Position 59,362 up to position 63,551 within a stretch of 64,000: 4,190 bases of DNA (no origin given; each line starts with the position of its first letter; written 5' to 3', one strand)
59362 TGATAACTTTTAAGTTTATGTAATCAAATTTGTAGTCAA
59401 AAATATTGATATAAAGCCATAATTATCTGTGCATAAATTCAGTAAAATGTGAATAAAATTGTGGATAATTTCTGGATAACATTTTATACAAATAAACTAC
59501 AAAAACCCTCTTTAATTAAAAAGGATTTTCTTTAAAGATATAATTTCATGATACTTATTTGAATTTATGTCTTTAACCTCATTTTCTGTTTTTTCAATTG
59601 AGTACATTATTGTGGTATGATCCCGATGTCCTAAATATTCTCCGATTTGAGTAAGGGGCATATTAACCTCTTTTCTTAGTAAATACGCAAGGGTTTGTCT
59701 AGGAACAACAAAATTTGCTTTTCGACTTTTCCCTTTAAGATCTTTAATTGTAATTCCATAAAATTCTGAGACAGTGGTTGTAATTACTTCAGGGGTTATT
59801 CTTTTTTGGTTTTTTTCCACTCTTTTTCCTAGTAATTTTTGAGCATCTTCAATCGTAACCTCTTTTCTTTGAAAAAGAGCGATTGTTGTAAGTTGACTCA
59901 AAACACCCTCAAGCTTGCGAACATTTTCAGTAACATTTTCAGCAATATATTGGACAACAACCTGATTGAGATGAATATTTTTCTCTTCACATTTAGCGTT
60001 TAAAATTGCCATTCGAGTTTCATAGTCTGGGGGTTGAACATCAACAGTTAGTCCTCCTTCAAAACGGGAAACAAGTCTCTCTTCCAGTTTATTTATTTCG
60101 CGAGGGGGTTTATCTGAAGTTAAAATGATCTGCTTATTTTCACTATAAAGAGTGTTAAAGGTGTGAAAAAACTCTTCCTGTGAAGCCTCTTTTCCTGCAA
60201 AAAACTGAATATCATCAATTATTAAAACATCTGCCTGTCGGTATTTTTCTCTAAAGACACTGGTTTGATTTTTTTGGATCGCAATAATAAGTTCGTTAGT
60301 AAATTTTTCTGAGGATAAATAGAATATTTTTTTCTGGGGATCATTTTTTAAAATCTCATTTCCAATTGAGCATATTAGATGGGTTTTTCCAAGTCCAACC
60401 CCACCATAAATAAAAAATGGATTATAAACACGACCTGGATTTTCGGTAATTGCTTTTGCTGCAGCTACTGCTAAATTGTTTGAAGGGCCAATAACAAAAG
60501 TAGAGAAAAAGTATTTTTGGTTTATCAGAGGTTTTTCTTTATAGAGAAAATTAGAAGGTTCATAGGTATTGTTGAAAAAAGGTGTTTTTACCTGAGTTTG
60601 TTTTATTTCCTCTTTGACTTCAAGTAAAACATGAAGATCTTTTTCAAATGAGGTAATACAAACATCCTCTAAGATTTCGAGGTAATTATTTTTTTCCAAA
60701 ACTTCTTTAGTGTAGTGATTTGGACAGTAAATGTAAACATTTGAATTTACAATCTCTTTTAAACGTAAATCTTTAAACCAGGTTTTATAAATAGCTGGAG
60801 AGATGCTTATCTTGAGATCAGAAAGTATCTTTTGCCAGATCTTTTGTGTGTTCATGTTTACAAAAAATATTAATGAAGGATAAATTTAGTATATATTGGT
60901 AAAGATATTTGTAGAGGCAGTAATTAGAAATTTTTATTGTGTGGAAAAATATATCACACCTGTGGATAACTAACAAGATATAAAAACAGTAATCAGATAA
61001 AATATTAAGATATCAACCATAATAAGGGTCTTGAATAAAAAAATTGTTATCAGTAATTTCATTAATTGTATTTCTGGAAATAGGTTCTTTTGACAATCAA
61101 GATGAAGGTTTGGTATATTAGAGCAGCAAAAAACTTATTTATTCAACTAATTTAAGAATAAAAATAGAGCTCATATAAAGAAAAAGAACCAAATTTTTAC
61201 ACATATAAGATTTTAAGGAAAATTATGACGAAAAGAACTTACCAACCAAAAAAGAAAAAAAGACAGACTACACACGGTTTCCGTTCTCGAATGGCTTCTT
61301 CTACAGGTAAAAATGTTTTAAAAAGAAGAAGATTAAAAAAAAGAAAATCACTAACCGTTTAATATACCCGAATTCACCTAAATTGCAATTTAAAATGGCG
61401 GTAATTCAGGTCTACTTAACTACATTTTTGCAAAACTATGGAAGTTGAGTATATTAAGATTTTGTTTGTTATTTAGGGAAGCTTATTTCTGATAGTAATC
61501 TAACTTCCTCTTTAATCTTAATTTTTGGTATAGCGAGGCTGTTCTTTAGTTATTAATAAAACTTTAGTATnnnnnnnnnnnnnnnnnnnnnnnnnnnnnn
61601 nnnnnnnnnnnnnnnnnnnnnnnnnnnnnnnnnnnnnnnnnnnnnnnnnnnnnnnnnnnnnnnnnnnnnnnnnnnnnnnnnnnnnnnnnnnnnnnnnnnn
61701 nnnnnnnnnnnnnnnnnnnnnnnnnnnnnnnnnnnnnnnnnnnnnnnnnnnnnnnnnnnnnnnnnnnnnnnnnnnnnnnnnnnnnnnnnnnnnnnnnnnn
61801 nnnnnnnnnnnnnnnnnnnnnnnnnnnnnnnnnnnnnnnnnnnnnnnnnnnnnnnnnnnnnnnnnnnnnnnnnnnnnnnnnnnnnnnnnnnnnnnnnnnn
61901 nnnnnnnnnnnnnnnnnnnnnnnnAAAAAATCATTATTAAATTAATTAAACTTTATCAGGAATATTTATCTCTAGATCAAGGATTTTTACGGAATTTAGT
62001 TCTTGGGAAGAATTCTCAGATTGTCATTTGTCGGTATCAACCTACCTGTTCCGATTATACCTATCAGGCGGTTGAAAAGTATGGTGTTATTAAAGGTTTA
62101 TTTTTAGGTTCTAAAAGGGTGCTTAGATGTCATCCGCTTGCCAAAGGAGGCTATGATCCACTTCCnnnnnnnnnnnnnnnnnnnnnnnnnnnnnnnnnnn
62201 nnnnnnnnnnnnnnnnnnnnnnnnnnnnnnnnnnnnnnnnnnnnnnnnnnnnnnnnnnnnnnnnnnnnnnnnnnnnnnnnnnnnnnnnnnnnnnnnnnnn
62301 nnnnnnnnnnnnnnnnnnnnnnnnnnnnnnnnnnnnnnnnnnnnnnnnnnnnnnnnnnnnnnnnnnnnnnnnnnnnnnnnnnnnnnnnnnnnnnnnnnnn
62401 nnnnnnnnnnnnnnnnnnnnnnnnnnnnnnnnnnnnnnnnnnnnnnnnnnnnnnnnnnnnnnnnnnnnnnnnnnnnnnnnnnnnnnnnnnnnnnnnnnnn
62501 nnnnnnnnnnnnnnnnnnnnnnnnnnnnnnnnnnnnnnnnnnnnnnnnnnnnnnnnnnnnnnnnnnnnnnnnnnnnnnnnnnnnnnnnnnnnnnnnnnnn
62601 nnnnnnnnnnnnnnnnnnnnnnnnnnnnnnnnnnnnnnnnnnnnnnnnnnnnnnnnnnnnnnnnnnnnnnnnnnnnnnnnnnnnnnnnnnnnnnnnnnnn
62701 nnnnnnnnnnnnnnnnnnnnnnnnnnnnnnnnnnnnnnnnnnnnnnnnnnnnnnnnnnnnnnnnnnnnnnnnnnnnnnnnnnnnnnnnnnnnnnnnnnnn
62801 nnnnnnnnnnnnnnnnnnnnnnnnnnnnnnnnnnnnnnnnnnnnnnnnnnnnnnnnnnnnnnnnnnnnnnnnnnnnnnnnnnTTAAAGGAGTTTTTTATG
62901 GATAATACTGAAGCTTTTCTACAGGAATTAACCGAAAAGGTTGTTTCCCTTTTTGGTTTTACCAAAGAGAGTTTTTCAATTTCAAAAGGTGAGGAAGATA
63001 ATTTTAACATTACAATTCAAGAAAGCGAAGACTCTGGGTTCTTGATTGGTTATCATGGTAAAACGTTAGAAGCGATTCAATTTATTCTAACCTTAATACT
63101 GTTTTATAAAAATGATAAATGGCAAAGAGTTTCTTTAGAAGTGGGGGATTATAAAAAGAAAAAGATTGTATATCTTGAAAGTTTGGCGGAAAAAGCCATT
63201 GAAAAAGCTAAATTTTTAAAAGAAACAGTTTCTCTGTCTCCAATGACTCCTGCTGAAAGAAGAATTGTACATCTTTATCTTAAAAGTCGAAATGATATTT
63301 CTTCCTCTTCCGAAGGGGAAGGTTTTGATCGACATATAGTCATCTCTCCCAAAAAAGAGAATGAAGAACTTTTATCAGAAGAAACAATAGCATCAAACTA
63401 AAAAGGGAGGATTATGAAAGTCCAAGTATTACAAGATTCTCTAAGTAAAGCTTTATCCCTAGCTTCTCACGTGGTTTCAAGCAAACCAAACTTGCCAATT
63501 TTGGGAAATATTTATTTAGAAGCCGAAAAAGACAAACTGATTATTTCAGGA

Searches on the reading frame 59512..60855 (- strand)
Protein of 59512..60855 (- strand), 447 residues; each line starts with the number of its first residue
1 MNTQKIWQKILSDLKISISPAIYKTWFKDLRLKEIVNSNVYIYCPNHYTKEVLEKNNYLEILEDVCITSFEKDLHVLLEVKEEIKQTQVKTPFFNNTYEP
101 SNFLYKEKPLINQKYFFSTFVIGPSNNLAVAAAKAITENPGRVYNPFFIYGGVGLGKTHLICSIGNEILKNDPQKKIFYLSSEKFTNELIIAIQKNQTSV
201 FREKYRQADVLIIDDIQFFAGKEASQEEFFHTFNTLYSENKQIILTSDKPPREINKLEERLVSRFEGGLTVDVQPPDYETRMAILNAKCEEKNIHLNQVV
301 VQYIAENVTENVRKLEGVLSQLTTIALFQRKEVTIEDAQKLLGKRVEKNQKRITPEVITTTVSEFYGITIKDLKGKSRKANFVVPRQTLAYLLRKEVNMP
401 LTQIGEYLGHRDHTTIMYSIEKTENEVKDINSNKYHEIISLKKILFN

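Call 13: search_protein_families(library=pfam, proteins=[window:59512-60855:-], max_evalue=0.001)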
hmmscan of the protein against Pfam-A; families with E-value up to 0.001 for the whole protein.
window:59512-60855:- (447 aa): 8 families
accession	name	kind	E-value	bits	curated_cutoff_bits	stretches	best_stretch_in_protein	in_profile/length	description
PF00308.24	Bac_DnaA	-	3.5e-70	235.8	23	1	112-272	2-162/162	Bacterial DnaA ATPAse domain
PF08299.17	Bac_DnaA_C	-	4.5e-23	81.5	31.5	1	355-422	1-68/69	Bacterial dnaA protein helix-turn-helix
PF01695.23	IstB_IS21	-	3.4e-12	46.8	24.1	1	149-251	97-196/238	IstB-like ATP binding protein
PF11638.13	DnaA_N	-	4.3e-12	46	24.6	1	4-64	1-61/65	DnaA N-terminal domain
PF00004.35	AAA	-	4.5e-08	34.1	21.2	1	149-266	3-124/131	ATPase family associated with various cellular activities (AAA)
PF22688.2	Hda_lid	-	5.2e-06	26.8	27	1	279-335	2-58/65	Hda, lid domain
PF13173.12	AAA_14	-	8.4e-06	26.3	27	1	146-266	4-116/129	AAA domain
PF00910.28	RNA_helicase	-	0.00057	20.8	21.5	0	148-240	2-78/105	RNA helicase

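Call 24: find_related_loci(query=window:59512-60855:-, collection=genome_contigs, flank=2000)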
Query window:59512-60855:- (447 aa) in genome_contigs; peptide patterns used: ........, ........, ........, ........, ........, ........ (x = any residue, [..] = any of these).
302 stretches matched a pattern; 4 encode a relative of the query (tblastn E <= 1e-3); 4 distinct loci.
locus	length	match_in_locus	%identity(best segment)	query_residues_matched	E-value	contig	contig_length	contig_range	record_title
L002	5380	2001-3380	43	1-447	2e-119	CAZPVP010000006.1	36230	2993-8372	MAG TPA_asm: uncultured Gammaproteobacteria bacterium isolate SRP141376_co1_289 genome assembly, contig: NODE_2720_lengt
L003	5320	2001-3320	34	7-432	3e-80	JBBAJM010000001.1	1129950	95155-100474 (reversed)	MAG: Candidatus Fonsibacter sp. isolate EUL_011 ctg1-EUL_011, whole genome shotgun sequence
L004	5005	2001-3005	39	111-432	5e-75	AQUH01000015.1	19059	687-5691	Alpha proteobacterium SCGC AAA280-B11 A280B11DRAFT_NODE-unique_15_len_19059.15_C, whole genome shotgun sequence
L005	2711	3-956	39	128-432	4e-75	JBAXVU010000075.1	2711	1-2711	MAG: Pseudomonadota bacterium isolate ELA695 MAG695_79, whole genome shotgun sequence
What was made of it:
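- Tried and rejected: A DnaA-based scan meant to name the organism returned only chance pattern matches to unrelated Proteobacteria (call 24).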

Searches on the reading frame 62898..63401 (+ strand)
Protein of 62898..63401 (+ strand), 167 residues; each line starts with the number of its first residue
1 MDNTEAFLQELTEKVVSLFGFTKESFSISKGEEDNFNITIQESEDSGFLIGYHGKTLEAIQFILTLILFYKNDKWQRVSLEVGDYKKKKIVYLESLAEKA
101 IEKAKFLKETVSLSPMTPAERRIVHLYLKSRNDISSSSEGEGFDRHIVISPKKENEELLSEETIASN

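Call 13: search_protein_families(library=pfam, proteins=[window:62898-63401:+], max_evalue=0.001)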
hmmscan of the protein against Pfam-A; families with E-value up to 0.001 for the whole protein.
window:62898-63401:+ (167 aa): 2 families
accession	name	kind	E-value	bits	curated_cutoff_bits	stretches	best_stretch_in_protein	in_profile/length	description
PF01424.28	R3H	-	2e-15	57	26.8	1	93-151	3-60/60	R3H domain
PF13083.13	KH_KhpA-B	-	2.2e-09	37.5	32.1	1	12-75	4-69/73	KhpA/KhpB, KH domain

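Call 68: find_encoding_contigs(protein=window:62898-63401:+, flank=10000, max_places=1)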
Protein window:62898-63401:+ (167 aa): 24 contigs read that carry it; 1 place shown.
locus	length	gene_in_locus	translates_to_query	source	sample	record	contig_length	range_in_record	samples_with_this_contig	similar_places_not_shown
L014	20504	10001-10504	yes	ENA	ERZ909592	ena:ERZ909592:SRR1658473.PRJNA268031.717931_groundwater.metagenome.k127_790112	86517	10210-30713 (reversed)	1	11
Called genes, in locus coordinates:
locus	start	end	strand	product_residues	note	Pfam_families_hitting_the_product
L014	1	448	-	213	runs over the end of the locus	PF00485:PRK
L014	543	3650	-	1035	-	PF01073:3Beta_HSD (faint), PF01370:Epimerase, PF16363:GDP_Man_Dehyd, PF13196:DUF4012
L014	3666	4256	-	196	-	PF02706:Wzz (weak)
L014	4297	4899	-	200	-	PF04191:PEMT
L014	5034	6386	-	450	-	PF04932:Wzy_C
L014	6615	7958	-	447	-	PF11638:DnaA_N, PF00308:Bac_DnaA, PF00004:AAA (weak), PF01695:IstB_IS21, PF22688:Hda_lid (faint), PF08299:Bac_DnaA_C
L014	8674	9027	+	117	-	PF00825:Ribonuclease_P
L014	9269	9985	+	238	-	PF02096:60KD_IMP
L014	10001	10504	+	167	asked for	PF13083:KH_KhpA-B, PF01424:R3H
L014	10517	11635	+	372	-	PF00712:DNA_pol3_beta, PF02767:DNA_pol3_beta_2, PF02768:DNA_pol3_beta_3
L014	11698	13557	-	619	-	PF01935:DUF87 (weak), PF19044:P-loop_TraG, PF12846:AAA_10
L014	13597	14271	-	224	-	PF26593:TraC-like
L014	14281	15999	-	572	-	PF12666:PrgI, PF13620:CarboxypepD_reg (weak)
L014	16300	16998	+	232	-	PF01386:Ribosomal_L25p, PF14693:Ribosomal_TL5_C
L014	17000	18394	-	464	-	PF25060:ARM_TT21_2nd (faint), PF00515:TPR_1 (faint), PF07719:TPR_2 (faint), PF13181:TPR_8 (faint), PF13428:TPR_14 (faint), PF13432:TPR_16 (faint), PF23914:TPR_CcmH_CycH (faint), PF13414:TPR_11 (weak), +5 more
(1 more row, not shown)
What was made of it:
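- This genome's own VirB4, TraC-like and PrgI genes lie just past the window end, about 14 kb from the target, next to dnaN (call 68). In this genome the gene is separated from VirB4 by housekeeping genes (calls 13, 68).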
